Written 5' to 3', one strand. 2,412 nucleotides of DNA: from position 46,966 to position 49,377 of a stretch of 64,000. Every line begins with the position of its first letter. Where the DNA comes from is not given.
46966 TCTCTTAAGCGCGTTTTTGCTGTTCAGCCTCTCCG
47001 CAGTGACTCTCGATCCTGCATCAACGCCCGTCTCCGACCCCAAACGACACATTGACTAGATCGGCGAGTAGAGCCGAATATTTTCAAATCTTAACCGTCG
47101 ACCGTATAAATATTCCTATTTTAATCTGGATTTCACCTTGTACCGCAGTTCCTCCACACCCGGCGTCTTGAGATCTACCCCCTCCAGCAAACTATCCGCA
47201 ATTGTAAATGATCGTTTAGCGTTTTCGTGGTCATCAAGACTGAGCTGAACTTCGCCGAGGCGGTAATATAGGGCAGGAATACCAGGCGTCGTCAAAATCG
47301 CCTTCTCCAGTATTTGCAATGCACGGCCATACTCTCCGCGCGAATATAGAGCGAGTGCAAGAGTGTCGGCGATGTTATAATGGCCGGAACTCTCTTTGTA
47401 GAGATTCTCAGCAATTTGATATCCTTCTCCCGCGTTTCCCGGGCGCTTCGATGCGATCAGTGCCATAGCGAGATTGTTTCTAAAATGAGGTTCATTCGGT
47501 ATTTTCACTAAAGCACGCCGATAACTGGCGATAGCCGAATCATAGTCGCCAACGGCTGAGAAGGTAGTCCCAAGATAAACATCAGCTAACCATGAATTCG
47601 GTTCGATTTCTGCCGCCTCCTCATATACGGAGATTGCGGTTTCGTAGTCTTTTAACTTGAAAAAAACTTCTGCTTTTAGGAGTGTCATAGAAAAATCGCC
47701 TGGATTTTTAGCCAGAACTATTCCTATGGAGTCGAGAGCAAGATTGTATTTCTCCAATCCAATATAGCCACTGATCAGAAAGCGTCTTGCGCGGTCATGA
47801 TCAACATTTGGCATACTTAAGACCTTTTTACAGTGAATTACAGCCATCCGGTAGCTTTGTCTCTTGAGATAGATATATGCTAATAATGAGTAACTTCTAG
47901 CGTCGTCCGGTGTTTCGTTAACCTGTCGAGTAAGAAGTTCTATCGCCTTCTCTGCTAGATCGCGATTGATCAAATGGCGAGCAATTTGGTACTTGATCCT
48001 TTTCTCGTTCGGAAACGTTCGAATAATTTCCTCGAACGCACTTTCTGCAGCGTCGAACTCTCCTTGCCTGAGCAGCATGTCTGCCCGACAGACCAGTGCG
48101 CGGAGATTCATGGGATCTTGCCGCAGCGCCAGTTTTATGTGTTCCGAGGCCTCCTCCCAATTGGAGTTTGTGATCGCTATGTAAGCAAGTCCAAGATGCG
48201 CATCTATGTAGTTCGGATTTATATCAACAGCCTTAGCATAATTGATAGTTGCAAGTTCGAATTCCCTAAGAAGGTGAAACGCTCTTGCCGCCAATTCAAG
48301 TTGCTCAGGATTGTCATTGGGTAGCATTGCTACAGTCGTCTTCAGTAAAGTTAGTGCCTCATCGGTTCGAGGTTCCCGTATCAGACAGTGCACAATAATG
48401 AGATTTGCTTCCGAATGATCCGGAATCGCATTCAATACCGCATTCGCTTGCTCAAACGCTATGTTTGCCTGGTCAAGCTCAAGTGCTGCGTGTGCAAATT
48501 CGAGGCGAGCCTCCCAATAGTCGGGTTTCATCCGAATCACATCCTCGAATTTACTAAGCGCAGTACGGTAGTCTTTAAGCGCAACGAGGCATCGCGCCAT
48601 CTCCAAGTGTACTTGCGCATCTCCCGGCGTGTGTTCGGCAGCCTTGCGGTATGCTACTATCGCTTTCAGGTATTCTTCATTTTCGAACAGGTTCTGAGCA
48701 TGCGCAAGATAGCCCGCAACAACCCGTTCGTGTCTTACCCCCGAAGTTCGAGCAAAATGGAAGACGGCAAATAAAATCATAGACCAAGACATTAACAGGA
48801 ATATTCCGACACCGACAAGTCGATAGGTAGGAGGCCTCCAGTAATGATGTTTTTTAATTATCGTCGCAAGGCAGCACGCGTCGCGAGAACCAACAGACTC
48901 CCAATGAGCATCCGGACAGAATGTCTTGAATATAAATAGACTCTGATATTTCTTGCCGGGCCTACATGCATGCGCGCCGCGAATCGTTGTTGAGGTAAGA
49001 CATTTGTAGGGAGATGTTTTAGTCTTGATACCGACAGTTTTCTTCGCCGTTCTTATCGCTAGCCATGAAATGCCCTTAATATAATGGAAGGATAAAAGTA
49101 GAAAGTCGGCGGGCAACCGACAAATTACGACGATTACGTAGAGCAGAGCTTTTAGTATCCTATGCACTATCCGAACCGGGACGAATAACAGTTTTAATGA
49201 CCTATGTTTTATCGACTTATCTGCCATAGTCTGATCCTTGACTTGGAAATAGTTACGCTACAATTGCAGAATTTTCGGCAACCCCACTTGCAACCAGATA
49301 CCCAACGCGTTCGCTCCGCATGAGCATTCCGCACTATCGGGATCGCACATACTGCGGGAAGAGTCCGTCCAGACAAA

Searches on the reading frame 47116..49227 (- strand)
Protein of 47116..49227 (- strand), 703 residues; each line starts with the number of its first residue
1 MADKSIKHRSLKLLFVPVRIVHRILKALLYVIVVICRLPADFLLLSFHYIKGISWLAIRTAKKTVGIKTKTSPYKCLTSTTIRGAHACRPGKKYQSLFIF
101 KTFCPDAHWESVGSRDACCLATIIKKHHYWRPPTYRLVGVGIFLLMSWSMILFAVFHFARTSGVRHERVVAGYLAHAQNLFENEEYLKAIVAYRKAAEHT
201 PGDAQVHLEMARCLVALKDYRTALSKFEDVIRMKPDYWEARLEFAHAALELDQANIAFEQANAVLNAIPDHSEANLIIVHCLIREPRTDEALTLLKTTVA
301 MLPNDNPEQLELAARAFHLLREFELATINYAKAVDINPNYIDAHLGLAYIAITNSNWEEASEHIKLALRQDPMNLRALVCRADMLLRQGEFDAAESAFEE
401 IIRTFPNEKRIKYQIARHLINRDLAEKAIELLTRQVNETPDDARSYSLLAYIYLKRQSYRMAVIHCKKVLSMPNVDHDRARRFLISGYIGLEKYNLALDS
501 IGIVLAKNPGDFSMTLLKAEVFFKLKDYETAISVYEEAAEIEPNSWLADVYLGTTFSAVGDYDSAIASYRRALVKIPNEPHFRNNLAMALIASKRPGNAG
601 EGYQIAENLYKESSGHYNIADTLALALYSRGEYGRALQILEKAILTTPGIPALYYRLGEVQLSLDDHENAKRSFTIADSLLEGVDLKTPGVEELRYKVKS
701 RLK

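Call 7: search_protein_families(library=pfam, proteins=[window:47116-49227:-], max_evalue=0.001)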
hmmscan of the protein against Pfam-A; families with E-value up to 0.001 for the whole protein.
window:47116-49227:- (703 aa): 30 families (the best 25 are shown)
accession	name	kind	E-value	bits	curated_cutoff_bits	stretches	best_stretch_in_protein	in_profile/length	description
PF14559.12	TPR_19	-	6.2e-48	161.4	25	5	385-450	1-66/68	Tetratricopeptide repeat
PF13432.12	TPR_16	-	5.8e-39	132.5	32.7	4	346-407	2-63/65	Tetratricopeptide repeat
PF07719.23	TPR_2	-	3.6e-33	111.4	27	0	518-544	7-33/34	Tetratricopeptide repeat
PF00515.34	TPR_1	-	1.1e-32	110.9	27.8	1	518-544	7-33/34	Tetratricopeptide repeat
PF23914.1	TPR_CcmH_CycH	-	4.7e-32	111.4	42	4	312-408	55-154/158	Cytochrome c-type biogenesis protein H TPR domain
PF13428.12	TPR_14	-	3.8e-31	104.8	23.5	1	376-417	2-43/44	Tetratricopeptide repeat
PF13431.12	TPR_17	-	4.6e-27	92.4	24.4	0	330-360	2-32/34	Tetratricopeptide repeat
PF13414.12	TPR_11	-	4.9e-26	90.6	26.8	0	626-663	3-40/42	TPR repeat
PF12895.13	ANAPC3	-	6.1e-26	91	27.2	2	605-670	11-75/82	Anaphase-promoting complex, cyclosome, subunit 3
PF13181.12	TPR_8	-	6.5e-25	85.6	25.7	0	517-544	6-33/34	Tetratricopeptide repeat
PF13424.12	TPR_12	-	3.2e-22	79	30.1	1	516-573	6-72/77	Tetratricopeptide repeat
PF13176.12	TPR_7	-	2.9e-18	64.8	27.9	0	552-579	5-34/36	Tetratricopeptide repeat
PF24575.1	TPR_Slam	-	1.6e-16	61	35.2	1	523-596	26-97/104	Surface lipoprotein assembly modifier, N-terminal TPR repeats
PF13174.12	TPR_6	-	1.6e-13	50.7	26.3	0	517-545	5-33/33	Tetratricopeptide repeat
PF20308.4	TPR-S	-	3.5e-12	47.2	27.6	0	390-453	1-61/102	Tetratricopeptide Repeats-Sensor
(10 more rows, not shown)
